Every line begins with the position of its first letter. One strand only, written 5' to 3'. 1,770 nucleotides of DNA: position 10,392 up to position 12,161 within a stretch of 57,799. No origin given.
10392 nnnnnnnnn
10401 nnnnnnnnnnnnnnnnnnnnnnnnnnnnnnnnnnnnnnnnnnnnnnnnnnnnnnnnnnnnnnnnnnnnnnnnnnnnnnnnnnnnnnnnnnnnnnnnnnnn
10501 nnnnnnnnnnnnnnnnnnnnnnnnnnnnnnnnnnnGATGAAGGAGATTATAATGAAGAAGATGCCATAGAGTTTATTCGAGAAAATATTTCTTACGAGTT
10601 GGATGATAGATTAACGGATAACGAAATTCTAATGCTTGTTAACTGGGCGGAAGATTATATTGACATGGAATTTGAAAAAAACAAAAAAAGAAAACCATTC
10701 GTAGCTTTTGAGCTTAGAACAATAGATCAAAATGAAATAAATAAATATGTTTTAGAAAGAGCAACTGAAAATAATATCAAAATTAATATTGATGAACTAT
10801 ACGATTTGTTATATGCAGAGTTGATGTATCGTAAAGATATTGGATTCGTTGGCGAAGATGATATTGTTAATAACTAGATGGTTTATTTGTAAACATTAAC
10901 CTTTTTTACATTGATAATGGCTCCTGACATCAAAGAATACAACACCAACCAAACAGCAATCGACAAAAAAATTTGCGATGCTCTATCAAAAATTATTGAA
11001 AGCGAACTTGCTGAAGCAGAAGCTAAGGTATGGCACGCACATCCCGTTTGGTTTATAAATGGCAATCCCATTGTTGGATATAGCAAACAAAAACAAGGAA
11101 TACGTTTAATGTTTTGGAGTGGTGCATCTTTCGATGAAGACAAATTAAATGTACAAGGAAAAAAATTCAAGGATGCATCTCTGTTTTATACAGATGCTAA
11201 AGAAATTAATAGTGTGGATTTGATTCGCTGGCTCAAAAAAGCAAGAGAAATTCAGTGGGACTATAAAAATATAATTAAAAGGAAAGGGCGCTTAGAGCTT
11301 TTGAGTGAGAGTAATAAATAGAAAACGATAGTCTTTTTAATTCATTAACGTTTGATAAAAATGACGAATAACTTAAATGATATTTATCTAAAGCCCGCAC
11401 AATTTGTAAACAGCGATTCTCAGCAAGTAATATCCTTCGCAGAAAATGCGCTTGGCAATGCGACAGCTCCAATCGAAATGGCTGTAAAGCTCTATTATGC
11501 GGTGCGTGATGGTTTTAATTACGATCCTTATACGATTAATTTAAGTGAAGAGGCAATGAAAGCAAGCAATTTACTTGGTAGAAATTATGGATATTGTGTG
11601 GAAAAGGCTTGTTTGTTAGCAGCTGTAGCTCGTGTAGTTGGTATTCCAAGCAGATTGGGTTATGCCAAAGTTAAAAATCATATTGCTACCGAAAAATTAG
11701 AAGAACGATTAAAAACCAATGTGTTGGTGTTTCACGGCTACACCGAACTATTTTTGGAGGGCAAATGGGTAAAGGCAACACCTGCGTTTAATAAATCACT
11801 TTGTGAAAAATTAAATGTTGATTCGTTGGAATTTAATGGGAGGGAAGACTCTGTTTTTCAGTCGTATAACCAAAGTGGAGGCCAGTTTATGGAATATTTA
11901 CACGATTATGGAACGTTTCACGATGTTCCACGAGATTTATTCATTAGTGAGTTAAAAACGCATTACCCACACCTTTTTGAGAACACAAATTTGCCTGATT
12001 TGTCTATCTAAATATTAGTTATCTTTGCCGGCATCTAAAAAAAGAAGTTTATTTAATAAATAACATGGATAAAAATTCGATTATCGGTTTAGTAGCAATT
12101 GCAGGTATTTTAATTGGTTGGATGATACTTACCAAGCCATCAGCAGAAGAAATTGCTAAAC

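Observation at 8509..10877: Candidate novel three-gene system: PDDEXK_4-type nuclease plus two unassignable proteins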

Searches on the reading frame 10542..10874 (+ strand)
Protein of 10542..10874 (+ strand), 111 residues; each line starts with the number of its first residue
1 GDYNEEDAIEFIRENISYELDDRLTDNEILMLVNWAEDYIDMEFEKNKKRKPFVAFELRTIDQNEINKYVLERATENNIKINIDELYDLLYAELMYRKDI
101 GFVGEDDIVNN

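Call 59: find_related_loci(query=A5, collection=viral_contigs, flank=6000)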
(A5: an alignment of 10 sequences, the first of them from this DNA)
Query A5 (111 aa) in viral_contigs; peptide patterns used: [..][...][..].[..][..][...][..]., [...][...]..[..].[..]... (x = any residue, [..] = any of these).
185 stretches matched a pattern, but none encodes a relative of the query by tblastn (E <= 1e-3).

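Call 61: find_related_loci(query=A6, collection=metagenome_contigs, flank=6000)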
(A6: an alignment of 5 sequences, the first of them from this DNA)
Query A6 (111 aa) in metagenome_contigs; peptide patterns used: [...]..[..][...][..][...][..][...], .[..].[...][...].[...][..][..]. (x = any residue, [..] = any of these).
600 stretches matched a pattern (row limit reached: there are more); 4 encode a relative of the query (tblastn E <= 1e-3); 4 distinct loci.
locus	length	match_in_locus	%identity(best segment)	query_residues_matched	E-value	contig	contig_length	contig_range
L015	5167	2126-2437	29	3-111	4e-7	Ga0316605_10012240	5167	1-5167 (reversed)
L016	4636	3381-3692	29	3-111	4e-7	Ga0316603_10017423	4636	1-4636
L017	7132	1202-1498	26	3-106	2e-6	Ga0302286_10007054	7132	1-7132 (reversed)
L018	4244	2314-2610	28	3-106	3e-6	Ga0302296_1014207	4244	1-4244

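Call 81: search_solved_structures(query=A5, max_evalue=5)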
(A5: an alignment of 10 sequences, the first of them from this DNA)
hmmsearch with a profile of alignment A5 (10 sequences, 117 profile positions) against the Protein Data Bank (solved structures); distinct sequences matched with E-value up to 5: 4.
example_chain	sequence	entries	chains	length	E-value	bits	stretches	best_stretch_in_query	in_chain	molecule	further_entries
9e2g_4Q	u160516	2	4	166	0.066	16.4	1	25-98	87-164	MOP23C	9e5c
2qgm_A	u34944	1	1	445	0.24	14.6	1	33-77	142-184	Succinoglycan biosynthesis protein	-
3t4x_A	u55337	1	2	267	0.78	12.9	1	23-93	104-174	Oxidoreductase, short chain dehydrogenase/reductase family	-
9rc7_A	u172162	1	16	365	1.7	11.9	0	46-90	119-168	L-lactate oxidase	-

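Call 102: search_protein_families(library=ncbifam, proteins=[L015:2096-2428:+], max_evalue=0.01)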
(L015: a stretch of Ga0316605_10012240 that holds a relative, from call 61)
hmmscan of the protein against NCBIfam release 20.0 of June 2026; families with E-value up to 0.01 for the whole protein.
L015:2096-2428:+ (110 aa): 0 families

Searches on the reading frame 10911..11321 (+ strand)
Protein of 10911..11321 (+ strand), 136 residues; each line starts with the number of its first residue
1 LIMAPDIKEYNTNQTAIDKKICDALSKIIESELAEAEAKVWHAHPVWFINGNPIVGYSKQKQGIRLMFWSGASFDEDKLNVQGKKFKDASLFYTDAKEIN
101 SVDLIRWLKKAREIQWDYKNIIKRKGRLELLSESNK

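Call 3: search_protein_families(library=pfam, proteins=[window:10911-11321:+], max_evalue=1)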
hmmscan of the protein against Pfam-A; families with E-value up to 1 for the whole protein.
window:10911-11321:+ (136 aa): 1 family
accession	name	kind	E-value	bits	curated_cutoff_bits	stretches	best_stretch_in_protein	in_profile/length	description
PF08818.16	DUF1801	-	3.7e-08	34.1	27.2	1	19-111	2-84/85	Domain of unknown function (DU1801)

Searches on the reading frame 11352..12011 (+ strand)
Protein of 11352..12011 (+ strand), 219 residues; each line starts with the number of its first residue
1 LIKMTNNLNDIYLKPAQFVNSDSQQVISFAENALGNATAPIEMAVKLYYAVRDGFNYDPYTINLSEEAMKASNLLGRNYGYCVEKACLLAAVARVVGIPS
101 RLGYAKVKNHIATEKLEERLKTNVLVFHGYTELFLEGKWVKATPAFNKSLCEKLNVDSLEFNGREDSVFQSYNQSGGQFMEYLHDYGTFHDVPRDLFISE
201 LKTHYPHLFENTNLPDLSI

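Call 3: search_protein_families(library=pfam, proteins=[window:11352-12011:+], max_evalue=1)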
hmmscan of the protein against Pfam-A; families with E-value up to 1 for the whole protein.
window:11352-12011:+ (219 aa): 2 families
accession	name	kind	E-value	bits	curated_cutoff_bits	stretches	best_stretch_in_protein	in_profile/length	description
PF01841.26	Transglut_core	-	5.6e-15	56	23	1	28-144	2-108/108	Transglutaminase-like superfamily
PF14416.11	PMR5N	-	0.15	12.8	29.2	1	135-172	6-47/55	PMR5 N terminal Domain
